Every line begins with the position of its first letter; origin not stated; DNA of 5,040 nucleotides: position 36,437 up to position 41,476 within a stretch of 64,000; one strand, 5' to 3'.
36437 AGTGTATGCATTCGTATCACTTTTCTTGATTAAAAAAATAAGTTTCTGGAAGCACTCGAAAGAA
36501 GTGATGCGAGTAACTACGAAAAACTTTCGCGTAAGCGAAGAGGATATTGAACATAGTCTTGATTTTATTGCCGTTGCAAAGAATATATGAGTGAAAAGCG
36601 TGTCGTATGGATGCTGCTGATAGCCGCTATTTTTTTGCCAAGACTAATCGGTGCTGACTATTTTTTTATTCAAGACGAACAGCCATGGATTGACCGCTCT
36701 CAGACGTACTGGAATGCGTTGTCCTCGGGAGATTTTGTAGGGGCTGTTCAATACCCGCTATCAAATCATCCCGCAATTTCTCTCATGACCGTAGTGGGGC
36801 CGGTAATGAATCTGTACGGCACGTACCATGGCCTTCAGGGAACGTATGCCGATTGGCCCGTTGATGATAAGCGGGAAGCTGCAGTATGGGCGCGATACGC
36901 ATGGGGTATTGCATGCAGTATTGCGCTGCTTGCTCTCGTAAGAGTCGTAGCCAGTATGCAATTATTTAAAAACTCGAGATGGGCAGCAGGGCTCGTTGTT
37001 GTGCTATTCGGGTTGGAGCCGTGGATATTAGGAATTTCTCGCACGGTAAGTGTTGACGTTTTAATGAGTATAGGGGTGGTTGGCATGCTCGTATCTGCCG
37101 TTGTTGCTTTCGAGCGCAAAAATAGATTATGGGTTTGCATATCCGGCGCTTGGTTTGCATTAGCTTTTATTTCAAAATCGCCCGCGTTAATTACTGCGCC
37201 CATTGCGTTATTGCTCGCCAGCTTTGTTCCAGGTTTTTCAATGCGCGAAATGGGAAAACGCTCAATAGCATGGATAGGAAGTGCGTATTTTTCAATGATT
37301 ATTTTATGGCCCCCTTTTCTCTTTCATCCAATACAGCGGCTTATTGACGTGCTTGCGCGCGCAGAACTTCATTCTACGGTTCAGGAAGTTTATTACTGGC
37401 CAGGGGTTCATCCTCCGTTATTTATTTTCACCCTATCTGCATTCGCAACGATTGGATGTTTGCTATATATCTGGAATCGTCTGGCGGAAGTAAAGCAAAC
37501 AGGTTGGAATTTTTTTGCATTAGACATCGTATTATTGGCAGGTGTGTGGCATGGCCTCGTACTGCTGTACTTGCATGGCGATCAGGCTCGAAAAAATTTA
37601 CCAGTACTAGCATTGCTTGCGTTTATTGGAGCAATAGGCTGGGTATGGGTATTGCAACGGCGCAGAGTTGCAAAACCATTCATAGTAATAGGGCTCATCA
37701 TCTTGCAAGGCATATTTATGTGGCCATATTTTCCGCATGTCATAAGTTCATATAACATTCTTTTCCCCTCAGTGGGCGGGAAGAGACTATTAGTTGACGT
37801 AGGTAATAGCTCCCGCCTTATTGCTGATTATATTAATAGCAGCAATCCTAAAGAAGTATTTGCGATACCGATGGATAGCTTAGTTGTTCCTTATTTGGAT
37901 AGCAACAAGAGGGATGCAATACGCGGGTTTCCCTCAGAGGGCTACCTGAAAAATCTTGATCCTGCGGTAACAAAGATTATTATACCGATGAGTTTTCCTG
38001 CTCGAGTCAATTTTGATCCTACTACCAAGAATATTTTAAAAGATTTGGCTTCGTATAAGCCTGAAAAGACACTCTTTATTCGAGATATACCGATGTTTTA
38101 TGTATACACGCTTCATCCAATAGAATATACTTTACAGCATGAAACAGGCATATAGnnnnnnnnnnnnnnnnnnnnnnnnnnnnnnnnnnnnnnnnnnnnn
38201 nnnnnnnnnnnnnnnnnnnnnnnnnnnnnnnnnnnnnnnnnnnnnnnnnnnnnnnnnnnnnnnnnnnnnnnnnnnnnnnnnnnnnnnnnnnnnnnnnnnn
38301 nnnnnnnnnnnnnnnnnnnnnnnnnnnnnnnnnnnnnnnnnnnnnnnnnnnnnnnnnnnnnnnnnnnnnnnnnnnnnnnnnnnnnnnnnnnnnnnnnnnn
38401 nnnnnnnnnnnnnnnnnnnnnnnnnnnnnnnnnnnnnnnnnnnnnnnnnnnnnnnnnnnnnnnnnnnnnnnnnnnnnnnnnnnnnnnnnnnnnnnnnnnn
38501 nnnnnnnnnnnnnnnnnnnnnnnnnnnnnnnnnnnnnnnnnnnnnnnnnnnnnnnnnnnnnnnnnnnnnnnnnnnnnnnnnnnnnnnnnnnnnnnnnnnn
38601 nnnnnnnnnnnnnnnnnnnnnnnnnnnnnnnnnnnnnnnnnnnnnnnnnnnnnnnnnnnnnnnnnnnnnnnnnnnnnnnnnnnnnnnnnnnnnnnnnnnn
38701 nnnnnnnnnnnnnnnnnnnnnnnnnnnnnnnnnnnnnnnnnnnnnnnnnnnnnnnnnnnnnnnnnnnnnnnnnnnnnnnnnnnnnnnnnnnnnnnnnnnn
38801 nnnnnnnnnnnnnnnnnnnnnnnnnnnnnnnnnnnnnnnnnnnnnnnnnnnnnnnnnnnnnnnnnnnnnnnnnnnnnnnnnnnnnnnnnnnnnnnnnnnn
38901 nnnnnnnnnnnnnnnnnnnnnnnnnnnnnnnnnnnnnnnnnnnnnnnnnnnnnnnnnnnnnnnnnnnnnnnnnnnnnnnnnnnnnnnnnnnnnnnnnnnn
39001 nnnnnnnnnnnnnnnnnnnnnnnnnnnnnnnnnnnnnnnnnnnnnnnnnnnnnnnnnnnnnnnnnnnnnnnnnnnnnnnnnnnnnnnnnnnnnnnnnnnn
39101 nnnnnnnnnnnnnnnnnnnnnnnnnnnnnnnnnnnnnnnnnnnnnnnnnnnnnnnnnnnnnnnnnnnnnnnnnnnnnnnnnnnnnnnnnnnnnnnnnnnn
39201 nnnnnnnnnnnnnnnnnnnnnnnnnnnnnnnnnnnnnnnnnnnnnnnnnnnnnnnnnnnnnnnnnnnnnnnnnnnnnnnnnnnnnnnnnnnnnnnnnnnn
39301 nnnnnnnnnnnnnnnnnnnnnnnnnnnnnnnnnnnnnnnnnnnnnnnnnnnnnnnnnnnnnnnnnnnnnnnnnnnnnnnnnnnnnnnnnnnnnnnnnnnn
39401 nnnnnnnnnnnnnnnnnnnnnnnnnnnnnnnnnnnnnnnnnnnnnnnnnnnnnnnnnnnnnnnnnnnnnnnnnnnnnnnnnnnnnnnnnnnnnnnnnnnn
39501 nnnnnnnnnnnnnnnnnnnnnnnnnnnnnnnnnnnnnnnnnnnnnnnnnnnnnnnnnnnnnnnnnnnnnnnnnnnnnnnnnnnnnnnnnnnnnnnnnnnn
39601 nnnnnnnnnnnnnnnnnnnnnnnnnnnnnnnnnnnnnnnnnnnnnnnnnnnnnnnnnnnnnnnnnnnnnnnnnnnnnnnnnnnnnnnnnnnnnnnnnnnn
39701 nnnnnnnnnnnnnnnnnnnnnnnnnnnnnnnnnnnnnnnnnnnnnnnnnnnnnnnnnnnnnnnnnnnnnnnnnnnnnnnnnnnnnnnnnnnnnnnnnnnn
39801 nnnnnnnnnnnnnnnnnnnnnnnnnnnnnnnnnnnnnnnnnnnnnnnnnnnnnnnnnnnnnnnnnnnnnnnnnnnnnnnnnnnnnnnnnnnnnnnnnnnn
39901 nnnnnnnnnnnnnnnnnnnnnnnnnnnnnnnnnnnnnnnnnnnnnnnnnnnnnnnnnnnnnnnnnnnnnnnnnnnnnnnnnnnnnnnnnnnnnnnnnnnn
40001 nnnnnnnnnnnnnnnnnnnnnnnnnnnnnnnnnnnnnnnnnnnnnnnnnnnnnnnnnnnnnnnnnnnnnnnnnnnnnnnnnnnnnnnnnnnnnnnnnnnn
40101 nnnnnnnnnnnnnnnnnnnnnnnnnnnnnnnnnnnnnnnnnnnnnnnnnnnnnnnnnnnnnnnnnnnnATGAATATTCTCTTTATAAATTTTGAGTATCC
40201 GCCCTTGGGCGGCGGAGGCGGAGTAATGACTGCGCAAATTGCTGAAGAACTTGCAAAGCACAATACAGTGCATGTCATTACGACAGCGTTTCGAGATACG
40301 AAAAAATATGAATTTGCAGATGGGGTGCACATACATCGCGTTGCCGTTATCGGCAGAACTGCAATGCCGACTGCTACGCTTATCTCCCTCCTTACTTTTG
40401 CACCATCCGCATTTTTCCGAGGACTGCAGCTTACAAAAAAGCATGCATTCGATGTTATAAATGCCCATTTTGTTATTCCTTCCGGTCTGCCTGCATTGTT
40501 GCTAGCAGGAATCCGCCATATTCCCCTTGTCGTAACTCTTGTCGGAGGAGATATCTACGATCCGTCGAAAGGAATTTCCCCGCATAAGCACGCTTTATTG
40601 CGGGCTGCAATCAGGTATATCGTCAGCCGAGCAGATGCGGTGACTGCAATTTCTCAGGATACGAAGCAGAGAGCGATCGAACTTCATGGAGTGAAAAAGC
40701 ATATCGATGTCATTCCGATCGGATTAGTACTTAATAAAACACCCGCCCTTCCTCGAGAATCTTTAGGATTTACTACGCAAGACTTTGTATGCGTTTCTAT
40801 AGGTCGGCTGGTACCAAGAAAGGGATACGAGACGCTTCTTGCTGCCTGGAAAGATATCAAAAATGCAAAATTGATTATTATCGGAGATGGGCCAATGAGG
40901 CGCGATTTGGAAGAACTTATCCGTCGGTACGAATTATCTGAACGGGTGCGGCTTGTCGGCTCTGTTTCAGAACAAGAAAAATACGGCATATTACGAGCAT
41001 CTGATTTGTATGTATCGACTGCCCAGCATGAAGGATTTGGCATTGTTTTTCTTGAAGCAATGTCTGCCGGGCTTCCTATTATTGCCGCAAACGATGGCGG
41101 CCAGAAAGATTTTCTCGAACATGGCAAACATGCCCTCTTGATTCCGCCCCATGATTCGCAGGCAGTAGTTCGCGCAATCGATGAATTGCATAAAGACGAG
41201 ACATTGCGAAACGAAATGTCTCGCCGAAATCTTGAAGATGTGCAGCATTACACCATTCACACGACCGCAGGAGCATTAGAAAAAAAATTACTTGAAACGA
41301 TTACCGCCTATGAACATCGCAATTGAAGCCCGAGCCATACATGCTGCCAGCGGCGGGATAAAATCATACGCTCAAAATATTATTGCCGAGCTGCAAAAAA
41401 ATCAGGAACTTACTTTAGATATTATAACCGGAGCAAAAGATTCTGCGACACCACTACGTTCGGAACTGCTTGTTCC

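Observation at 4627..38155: Four-member paralog family (A) of GT-C enzymes with a conserved GWGEGL periplasmic C-terminal domain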

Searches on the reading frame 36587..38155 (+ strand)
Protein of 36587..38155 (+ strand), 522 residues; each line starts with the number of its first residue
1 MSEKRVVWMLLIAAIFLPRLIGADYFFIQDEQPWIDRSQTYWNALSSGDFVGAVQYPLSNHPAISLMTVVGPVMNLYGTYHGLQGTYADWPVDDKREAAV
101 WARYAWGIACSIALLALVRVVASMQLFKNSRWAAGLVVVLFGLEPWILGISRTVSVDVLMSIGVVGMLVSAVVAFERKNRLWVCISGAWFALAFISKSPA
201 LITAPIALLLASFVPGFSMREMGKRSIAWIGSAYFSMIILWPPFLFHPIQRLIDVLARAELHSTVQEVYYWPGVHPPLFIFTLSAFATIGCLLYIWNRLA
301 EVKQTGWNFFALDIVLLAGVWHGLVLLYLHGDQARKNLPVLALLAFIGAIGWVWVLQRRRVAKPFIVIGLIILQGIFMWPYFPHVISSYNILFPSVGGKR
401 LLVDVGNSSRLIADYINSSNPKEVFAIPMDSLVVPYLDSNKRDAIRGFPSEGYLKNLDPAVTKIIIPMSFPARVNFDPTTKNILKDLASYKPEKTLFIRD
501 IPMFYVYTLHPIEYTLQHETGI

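Call 9: search_protein_families(library=pfam, proteins=[window:36587-38155:+], max_evalue=0.01)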
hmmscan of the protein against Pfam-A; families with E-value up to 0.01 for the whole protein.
window:36587-38155:+ (522 aa): 1 family
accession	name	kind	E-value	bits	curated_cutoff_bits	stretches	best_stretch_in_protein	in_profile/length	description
PF13231.12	PMT_2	-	1.4e-05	25.8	26.1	1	105-242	21-156/160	Dolichyl-phosphate-mannose-protein mannosyltransferase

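Call 14: search_protein_families(library=ncbifam, proteins=[window:36587-38155:+], max_evalue=0.01)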
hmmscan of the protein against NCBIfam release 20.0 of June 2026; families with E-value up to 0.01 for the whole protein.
window:36587-38155:+ (522 aa): 0 families

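Call 32: find_homologous_proteins(query=window:36587-38155:+)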
Query window:36587-38155:+ (522 aa): 32 proteins with E <= 0.001 among 8000 candidates.
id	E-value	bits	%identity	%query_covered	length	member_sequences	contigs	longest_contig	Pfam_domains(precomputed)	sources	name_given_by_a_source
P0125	0.0e+0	1174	99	100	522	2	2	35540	PF13231.13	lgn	-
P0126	1.4e-241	821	67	100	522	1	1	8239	PF13231.13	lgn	-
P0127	3.8e-240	817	67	98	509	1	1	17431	PF13231.13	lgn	-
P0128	4.4e-237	806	67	100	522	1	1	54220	PF13231.13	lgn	-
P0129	5.0e-236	803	65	100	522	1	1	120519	PF13231.13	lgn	-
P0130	1.1e-235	802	67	97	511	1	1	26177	-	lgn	-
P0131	9.2e-230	782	66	98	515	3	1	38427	PF13231.13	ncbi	-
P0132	2.0e-229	781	65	98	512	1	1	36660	PF13231.13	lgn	-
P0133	2.1e-227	775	65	100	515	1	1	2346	PF13231.13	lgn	-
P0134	3.6e-224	764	64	98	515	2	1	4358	PF13231.13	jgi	jgi:hypothetical protein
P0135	1.1e-221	756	65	96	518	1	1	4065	-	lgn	-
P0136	4.6e-221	754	64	100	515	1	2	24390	-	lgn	-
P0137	7.1e-221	753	66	95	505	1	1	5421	PF13231.13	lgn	-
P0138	1.7e-220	752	66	99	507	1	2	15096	PF13231.13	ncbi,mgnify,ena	ncbi:MAG: hypothetical protein AAB649_03365 [Patescibacteria group bacterium]|mgnify:CR=1 FL=1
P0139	1.6e-219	749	62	100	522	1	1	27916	PF13231.13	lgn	-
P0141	4.3e-215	734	65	95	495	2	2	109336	PF13231.13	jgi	jgi:hypothetical protein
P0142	8.5e-205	700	61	97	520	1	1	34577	PF13231.13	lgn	-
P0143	3.8e-204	698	60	97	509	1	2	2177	PF13231.13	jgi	jgi:hypothetical protein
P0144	3.2e-200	685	62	95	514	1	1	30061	PF13231.13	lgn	-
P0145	9.4e-195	667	61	96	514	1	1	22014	PF13231.13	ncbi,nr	ncbi:MAG: hypothetical protein HYZ63_01530 [Candidatus Andersenbacteria bacterium]|nr:hypothetical p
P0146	1.3e-190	653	58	97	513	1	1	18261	PF13231.13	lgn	-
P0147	2.5e-164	566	51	97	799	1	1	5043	PF07021.19,PF13847.13,PF13489.13,PF13649.13,PF01209.25,PF08241.19,PF08242.19,PF13231.13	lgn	-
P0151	1.3e-152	528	50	95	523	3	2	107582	PF13231.13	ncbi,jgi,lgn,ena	-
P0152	6.8e-149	515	48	96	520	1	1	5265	PF13231.13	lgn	-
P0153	9.5e-145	502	49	96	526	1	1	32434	PF13231.13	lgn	-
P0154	2.3e-126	441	43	95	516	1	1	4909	PF13231.13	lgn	-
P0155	1.3e-113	399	39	97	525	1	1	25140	PF13231.13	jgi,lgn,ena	-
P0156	2.5e-110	388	41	96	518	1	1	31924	PF02366.25,PF13231.13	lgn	-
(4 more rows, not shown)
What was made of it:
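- On Pfam PMT_2 (PF13231): Most 36587 orthologs carry a precomputed PF13231 hit (call 32).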

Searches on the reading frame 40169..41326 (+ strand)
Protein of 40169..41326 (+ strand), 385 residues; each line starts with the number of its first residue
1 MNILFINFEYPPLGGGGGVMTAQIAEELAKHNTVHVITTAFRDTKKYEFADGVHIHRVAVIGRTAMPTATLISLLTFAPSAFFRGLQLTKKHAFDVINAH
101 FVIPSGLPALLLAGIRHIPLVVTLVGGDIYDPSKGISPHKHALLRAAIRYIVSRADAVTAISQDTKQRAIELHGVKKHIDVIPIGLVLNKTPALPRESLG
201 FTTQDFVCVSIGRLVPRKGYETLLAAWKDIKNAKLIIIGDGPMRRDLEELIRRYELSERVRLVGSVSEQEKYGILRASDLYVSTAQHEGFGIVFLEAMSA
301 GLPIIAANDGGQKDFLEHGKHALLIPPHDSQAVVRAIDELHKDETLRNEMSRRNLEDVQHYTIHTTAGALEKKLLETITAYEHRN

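Call 11: search_protein_families(library=pfam, proteins=[window:40169-41326:+], max_evalue=0.001)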
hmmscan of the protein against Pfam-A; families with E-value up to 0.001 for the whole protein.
window:40169-41326:+ (385 aa): 7 families
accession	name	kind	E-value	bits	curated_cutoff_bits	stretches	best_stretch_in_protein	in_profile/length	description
PF00534.26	Glycos_transf_1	-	4.8e-42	143.8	26.4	1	196-353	6-168/172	Glycosyl transferases group 1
PF13692.12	Glyco_trans_1_4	-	3.8e-33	115.2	27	1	207-343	3-142/142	Glycosyl transferases group 1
PF13439.12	Glyco_transf_4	-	3.5e-21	76.4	28.5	1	15-186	2-166/170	Glycosyltransferase Family 4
PF13579.12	Glyco_trans_4_4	-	7.3e-21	75.6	29.7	1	15-185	1-158/158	Glycosyl transferase 4-like domain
PF20706.3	GT4-conflict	-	2.9e-11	43.4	26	1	148-358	140-358/385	Family 4 Glycosyltransferase in conflict systems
PF13477.12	Glyco_trans_4_2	-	6.4e-11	43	23.4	1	19-162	11-139/139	Glycosyl transferase 4-like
PF13524.12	Glyco_trans_1_2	-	5.3e-10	39.8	25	1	221-367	3-139/144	Glycosyl transferase-like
